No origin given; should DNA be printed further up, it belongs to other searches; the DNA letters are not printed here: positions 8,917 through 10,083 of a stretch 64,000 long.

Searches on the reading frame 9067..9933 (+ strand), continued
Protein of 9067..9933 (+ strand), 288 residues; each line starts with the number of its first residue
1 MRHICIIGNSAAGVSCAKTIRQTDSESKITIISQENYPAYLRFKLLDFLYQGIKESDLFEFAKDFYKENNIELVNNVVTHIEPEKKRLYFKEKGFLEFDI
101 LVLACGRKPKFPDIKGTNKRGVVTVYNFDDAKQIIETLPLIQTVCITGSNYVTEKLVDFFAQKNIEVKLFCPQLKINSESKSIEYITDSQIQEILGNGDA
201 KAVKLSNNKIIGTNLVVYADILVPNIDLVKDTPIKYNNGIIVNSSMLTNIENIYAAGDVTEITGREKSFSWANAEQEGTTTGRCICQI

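Call 10: find_encoding_contigs(protein=P0005, flank=10000, max_places=3)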
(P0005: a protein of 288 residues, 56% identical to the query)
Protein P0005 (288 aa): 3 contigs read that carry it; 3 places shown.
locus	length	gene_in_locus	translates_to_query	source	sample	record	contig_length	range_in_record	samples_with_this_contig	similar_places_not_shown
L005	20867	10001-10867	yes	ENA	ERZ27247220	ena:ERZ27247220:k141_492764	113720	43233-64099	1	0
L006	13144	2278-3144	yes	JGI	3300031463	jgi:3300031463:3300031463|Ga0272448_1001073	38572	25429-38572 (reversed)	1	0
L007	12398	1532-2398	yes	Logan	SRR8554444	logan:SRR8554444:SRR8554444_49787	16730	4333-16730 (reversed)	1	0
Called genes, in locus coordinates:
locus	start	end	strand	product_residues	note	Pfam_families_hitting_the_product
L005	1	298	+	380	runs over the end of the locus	PF08486:SpoIID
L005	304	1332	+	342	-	PF02547:Queuosine_synth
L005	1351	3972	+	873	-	PF02516:STT3, PF21436:STT3-PglB_core (weak)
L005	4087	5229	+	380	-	PF01702:TGT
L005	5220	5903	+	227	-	PF01746:tRNA_m1G_MT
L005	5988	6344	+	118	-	PF01245:Ribosomal_L19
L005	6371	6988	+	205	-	PF01351:RNase_HII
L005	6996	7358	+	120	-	PF08378:NERD, PF02021:UPF0102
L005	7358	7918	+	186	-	PF04961:FTCD_C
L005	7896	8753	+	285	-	PF00763:THF_DHG_CYH, PF02882:THF_DHG_CYH_C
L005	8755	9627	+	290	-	PF02219:MTHFR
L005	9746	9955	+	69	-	-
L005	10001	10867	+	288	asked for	PF00070:Pyr_redox (faint), PF07992:Pyr_redox_2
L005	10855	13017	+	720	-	PF18537:CODH_A_N, PF03598:CdhC, PF19436:ACS_CODH_B_C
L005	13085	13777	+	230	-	PF13181:TPR_8 (faint), PF13424:TPR_12 (weak), PF13414:TPR_11 (weak), PF13432:TPR_16 (weak), PF00515:TPR_1 (weak), PF07719:TPR_2 (weak), PF13414:TPR_11, PF13431:TPR_17 (weak), +3 more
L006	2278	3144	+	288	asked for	PF00070:Pyr_redox (faint), PF07992:Pyr_redox_2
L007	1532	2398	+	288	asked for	PF00070:Pyr_redox (faint), PF07992:Pyr_redox_2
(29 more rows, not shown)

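Call 11: find_encoding_contigs(protein=P0007, flank=10000, max_places=3)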
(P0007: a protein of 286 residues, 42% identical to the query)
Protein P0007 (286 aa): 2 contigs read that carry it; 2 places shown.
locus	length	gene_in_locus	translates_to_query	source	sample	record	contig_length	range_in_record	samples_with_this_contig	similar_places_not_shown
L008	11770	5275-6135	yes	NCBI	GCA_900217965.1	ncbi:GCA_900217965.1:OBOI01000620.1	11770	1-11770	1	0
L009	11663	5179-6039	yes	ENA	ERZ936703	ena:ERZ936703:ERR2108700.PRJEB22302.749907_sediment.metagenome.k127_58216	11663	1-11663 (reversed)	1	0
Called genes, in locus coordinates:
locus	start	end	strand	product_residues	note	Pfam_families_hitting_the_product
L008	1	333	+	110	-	?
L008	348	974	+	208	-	PF01351:RNase_HII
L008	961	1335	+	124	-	PF02021:UPF0102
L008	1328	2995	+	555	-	PF01268:FTHFS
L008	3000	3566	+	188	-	PF04961:FTCD_C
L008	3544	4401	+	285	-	PF00763:THF_DHG_CYH, PF02882:THF_DHG_CYH_C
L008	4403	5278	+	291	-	PF02219:MTHFR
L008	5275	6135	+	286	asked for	PF07992:Pyr_redox_2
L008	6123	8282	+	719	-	PF18537:CODH_A_N, PF03598:CdhC, PF19436:ACS_CODH_B_C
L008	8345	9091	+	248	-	PF13424:TPR_12 (weak), PF13414:TPR_11 (weak), PF13431:TPR_17 (weak), PF07719:TPR_2 (weak), PF13181:TPR_8 (weak), PF13424:TPR_12 (weak), PF13414:TPR_11, PF13431:TPR_17 (weak), +8 more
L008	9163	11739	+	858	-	PF02739:5_3_exonuc_N, PF22619:DNA_polI_exo1 (faint), PF01367:5_3_exonuc, PF00476:DNA_pol_A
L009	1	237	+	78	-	?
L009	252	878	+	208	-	PF01351:RNase_HII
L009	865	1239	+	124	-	PF02021:UPF0102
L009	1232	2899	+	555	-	PF01268:FTHFS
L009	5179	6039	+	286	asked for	PF07992:Pyr_redox_2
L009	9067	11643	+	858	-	PF02739:5_3_exonuc_N, PF22619:DNA_polI_exo1 (faint), PF01367:5_3_exonuc, PF00476:DNA_pol_A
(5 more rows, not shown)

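Call 12: find_encoding_contigs(protein=P0009, flank=10000, max_places=2)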
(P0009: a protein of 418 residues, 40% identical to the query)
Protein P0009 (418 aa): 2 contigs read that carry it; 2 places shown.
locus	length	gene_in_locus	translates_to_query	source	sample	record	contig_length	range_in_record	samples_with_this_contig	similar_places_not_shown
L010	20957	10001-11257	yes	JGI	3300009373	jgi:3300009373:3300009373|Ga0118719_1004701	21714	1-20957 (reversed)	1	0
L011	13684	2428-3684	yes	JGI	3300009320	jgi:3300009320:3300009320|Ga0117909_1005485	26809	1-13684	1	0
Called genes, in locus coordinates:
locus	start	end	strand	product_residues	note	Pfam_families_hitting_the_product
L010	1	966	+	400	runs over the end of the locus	PF01702:TGT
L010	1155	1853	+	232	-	PF01746:tRNA_m1G_MT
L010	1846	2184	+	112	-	PF01245:Ribosomal_L19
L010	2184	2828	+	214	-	PF01351:RNase_HII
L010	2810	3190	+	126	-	PF08378:NERD (weak), PF02021:UPF0102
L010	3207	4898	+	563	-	PF01268:FTHFS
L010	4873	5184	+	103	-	-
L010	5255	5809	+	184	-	PF04961:FTCD_C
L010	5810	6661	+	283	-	PF00763:THF_DHG_CYH, PF02882:THF_DHG_CYH_C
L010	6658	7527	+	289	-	PF02219:MTHFR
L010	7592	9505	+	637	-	PF03063:Prismane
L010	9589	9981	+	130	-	PF13237:Fer4_10 (weak), PF13247:Fer4_11, PF12838:Fer4_7, PF13484:Fer4_16 (faint), PF25160:LdpA_Fe-S-bd (faint), PF00037:Fer4, PF12837:Fer4_6 (weak), PF13187:Fer4_9 (weak)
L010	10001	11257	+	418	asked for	PF01266:DAO (faint), PF03486:HI0933_like (faint), PF07992:Pyr_redox_2, PF13738:Pyr_redox_3, PF00070:Pyr_redox, PF18267:Rubredoxin_C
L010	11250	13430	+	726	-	PF18537:CODH_A_N, PF03598:CdhC, PF19436:ACS_CODH_B_C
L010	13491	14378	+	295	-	PF00515:TPR_1 (faint), PF07719:TPR_2 (faint), PF13424:TPR_12 (faint), PF13181:TPR_8 (faint), PF13414:TPR_11 (faint), PF13428:TPR_14 (faint), PF14559:TPR_19 (faint)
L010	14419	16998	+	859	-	PF02739:5_3_exonuc_N, PF01367:5_3_exonuc, PF01612:DNA_pol_A_exo1 (faint), PF22619:DNA_polI_exo1, PF00476:DNA_pol_A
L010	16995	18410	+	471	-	PF08323:Glyco_transf_5, PF00534:Glycos_transf_1, PF13692:Glyco_trans_1_4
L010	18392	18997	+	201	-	PF01121:CoaE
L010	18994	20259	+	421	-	PF07498:Rho_N, PF07497:Rho_RNA_bind, PF00006:ATP-synt_ab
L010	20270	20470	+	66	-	PF01197:Ribosomal_L31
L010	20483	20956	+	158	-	?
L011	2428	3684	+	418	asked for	PF01266:DAO (faint), PF03486:HI0933_like (faint), PF07992:Pyr_redox_2, PF13738:Pyr_redox_3, PF00070:Pyr_redox, PF18267:Rubredoxin_C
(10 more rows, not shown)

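Call 13: find_encoding_contigs(protein=P0018, flank=10000, max_places=2)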
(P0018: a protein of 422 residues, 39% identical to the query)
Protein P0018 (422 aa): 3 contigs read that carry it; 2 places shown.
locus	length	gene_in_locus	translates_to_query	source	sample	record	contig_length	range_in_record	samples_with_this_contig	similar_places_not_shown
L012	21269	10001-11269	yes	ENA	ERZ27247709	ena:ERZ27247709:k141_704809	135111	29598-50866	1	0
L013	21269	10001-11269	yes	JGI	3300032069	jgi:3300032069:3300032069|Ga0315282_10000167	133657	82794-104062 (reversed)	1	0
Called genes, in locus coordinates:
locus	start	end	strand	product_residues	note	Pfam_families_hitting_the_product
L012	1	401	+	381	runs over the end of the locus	PF01702:TGT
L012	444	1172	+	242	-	PF01746:tRNA_m1G_MT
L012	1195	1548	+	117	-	PF01245:Ribosomal_L19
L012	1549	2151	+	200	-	PF01351:RNase_HII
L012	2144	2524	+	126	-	PF08378:NERD (weak), PF02021:UPF0102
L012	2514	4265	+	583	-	PF01268:FTHFS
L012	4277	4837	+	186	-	PF04961:FTCD_C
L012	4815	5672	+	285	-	PF00763:THF_DHG_CYH, PF02882:THF_DHG_CYH_C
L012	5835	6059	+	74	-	-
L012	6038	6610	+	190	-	PF19502:DUF6036 (faint)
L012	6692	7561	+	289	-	PF02219:MTHFR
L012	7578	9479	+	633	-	PF03063:Prismane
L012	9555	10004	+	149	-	PF12797:Fer4_2 (faint), PF13237:Fer4_10 (faint), PF14697:Fer4_21 (faint), PF13247:Fer4_11, PF12838:Fer4_7, PF12837:Fer4_6 (weak), PF00037:Fer4, PF13187:Fer4_9 (weak), +1 more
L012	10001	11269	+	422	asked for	PF01266:DAO (faint), PF03486:HI0933_like (faint), PF07992:Pyr_redox_2, PF13450:NAD_binding_8 (faint), PF13738:Pyr_redox_3, PF00070:Pyr_redox, PF18267:Rubredoxin_C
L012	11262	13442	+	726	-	PF18537:CODH_A_N, PF03598:CdhC, PF19436:ACS_CODH_B_C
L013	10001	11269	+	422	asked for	PF01266:DAO (faint), PF03486:HI0933_like (faint), PF07992:Pyr_redox_2, PF13450:NAD_binding_8 (faint), PF13738:Pyr_redox_3, PF00070:Pyr_redox, PF18267:Rubredoxin_C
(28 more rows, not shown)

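Call 14: find_encoding_contigs(protein=P0104, flank=10000, max_places=2)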
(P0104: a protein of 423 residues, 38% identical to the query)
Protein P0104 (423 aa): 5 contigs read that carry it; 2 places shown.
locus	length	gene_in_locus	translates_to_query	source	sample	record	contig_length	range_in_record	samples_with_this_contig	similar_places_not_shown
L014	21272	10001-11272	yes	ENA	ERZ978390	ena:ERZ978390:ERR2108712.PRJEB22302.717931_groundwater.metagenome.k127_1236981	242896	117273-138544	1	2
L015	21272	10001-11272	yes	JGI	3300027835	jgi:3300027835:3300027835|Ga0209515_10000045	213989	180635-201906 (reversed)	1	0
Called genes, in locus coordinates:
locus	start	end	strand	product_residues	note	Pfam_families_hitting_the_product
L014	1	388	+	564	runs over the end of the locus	PF01268:FTHFS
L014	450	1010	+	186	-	PF04961:FTCD_C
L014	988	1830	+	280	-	PF00763:THF_DHG_CYH, PF02882:THF_DHG_CYH_C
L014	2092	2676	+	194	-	-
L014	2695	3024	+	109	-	PF04342:DMT_6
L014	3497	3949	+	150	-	PF19502:DUF6036 (weak), PF09970:DUF2204 (weak), PF10706:Aminoglyc_resit (weak)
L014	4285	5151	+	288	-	-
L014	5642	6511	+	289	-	PF02219:MTHFR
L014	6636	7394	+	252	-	PF00142:Fer4_NifH (faint), PF01656:CbiA, PF02374:ArsA_ATPase, PF13614:AAA_31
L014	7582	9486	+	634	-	PF03063:Prismane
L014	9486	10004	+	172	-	PF14697:Fer4_21 (faint), PF12797:Fer4_2 (faint), PF13237:Fer4_10 (faint), PF13247:Fer4_11, PF12838:Fer4_7 (weak), PF00037:Fer4, PF12837:Fer4_6 (weak), PF13187:Fer4_9 (weak)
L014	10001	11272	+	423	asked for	PF03486:HI0933_like (faint), PF07992:Pyr_redox_2, PF13738:Pyr_redox_3, PF00070:Pyr_redox, PF18267:Rubredoxin_C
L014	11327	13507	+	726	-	PF18537:CODH_A_N, PF03598:CdhC, PF19436:ACS_CODH_B_C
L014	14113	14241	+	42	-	-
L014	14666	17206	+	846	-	PF02739:5_3_exonuc_N, PF01367:5_3_exonuc, PF01612:DNA_pol_A_exo1 (weak), PF22619:DNA_polI_exo1, PF00476:DNA_pol_A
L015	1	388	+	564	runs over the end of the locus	PF01268:FTHFS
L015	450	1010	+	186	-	PF04961:FTCD_C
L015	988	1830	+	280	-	PF00763:THF_DHG_CYH, PF02882:THF_DHG_CYH_C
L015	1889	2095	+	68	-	-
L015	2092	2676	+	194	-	-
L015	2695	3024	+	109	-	PF04342:DMT_6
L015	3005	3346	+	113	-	-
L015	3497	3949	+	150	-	PF19502:DUF6036 (weak), PF09970:DUF2204 (weak), PF10706:Aminoglyc_resit (weak)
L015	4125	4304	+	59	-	-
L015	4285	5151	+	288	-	-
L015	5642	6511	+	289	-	PF02219:MTHFR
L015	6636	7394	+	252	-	PF00142:Fer4_NifH (faint), PF01656:CbiA, PF02374:ArsA_ATPase, PF13614:AAA_31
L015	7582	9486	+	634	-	PF03063:Prismane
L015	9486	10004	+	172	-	PF14697:Fer4_21 (faint), PF12797:Fer4_2 (faint), PF13237:Fer4_10 (faint), PF13247:Fer4_11, PF12838:Fer4_7 (weak), PF00037:Fer4, PF12837:Fer4_6 (weak), PF13187:Fer4_9 (weak)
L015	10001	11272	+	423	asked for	PF03486:HI0933_like (faint), PF07992:Pyr_redox_2, PF13738:Pyr_redox_3, PF00070:Pyr_redox, PF18267:Rubredoxin_C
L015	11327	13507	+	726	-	PF18537:CODH_A_N, PF03598:CdhC, PF19436:ACS_CODH_B_C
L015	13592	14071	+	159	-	-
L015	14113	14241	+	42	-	-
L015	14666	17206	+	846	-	PF02739:5_3_exonuc_N, PF01367:5_3_exonuc, PF01612:DNA_pol_A_exo1 (weak), PF22619:DNA_polI_exo1, PF00476:DNA_pol_A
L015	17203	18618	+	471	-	PF08323:Glyco_transf_5, PF00534:Glycos_transf_1, PF13692:Glyco_trans_1_4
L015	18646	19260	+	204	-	PF01121:CoaE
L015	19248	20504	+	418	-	PF07498:Rho_N, PF07497:Rho_RNA_bind, PF00006:ATP-synt_ab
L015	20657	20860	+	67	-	PF01197:Ribosomal_L31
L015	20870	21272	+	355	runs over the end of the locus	PF03462:PCRF, PF00472:RF-1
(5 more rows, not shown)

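Call 17: find_encoding_contigs(protein=P0002, flank=10000, max_places=1)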
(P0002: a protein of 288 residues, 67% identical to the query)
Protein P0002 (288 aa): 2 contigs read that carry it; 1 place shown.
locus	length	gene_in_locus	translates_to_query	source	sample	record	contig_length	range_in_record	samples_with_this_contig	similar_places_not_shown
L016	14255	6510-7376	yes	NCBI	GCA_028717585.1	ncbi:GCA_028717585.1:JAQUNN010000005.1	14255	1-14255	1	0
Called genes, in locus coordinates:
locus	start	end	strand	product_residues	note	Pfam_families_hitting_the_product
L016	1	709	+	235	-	PF01702:TGT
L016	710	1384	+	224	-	PF01746:tRNA_m1G_MT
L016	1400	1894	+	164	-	PF23477:zf_Tbcl_2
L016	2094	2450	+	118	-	PF01245:Ribosomal_L19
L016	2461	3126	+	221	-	PF01351:RNase_HII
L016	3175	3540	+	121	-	PF08378:NERD (weak), PF02021:UPF0102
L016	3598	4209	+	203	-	PF04961:FTCD_C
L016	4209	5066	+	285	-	PF00763:THF_DHG_CYH, PF02882:THF_DHG_CYH_C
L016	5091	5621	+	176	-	-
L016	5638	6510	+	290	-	PF02219:MTHFR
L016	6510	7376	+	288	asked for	PF07992:Pyr_redox_2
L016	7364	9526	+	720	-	PF18537:CODH_A_N, PF03598:CdhC, PF19436:ACS_CODH_B_C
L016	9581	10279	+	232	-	PF07719:TPR_2 (faint), PF13371:TPR_9 (faint), PF13424:TPR_12 (faint), PF13428:TPR_14 (faint), PF13414:TPR_11 (weak), PF00515:TPR_1 (weak), PF13414:TPR_11 (weak), PF13431:TPR_17 (weak), +3 more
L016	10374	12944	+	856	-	PF02739:5_3_exonuc_N, PF01367:5_3_exonuc, PF22619:DNA_polI_exo1, PF00476:DNA_pol_A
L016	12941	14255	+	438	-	PF08323:Glyco_transf_5, PF13439:Glyco_transf_4 (faint), PF00534:Glycos_transf_1, PF13692:Glyco_trans_1_4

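Call 18: find_encoding_contigs(protein=P0003, flank=10000, max_places=1)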
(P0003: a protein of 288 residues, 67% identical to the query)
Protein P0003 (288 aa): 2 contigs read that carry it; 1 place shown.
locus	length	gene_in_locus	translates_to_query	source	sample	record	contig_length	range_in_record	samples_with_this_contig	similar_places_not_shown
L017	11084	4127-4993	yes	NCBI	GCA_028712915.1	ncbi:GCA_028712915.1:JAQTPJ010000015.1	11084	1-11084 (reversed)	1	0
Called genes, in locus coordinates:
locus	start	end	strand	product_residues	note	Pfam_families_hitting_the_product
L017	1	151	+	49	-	PF01245:Ribosomal_L19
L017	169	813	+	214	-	PF01351:RNase_HII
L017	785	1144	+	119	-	PF08378:NERD, PF02021:UPF0102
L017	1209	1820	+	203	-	PF04961:FTCD_C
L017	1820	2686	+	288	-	PF00763:THF_DHG_CYH, PF02882:THF_DHG_CYH_C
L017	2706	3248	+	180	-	-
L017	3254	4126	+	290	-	PF02219:MTHFR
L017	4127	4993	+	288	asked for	PF07992:Pyr_redox_2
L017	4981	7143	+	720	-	PF18537:CODH_A_N, PF03598:CdhC, PF19436:ACS_CODH_B_C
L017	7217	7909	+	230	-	PF13432:TPR_16 (faint), PF00515:TPR_1 (faint), PF07719:TPR_2 (faint), PF13181:TPR_8 (faint), PF13424:TPR_12 (weak), PF13428:TPR_14 (faint), PF13414:TPR_11 (faint), PF13431:TPR_17 (weak), +1 more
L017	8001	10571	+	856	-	PF02739:5_3_exonuc_N, PF01367:5_3_exonuc, PF22619:DNA_polI_exo1, PF00476:DNA_pol_A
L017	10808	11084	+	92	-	PF08323:Glyco_transf_5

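Call 19: find_encoding_contigs(protein=P0004, flank=10000, max_places=1)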
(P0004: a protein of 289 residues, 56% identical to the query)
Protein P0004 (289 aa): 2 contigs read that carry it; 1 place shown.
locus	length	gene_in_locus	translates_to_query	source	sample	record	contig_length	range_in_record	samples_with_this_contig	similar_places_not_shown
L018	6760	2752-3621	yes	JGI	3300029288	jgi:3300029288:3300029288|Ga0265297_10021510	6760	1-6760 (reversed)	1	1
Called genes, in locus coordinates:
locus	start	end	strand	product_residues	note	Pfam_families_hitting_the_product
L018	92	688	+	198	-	PF04961:FTCD_C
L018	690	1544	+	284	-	PF00763:THF_DHG_CYH, PF02882:THF_DHG_CYH_C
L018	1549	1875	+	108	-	PF04342:DMT_6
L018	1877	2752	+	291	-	PF02219:MTHFR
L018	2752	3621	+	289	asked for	PF07992:Pyr_redox_2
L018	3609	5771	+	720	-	PF18537:CODH_A_N, PF03598:CdhC, PF19436:ACS_CODH_B_C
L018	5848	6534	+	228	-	PF07719:TPR_2 (faint), PF13174:TPR_6 (faint), PF13424:TPR_12 (weak), PF13432:TPR_16 (weak), PF00515:TPR_1 (weak), PF13414:TPR_11, PF14559:TPR_19 (weak), PF13431:TPR_17 (weak), +3 more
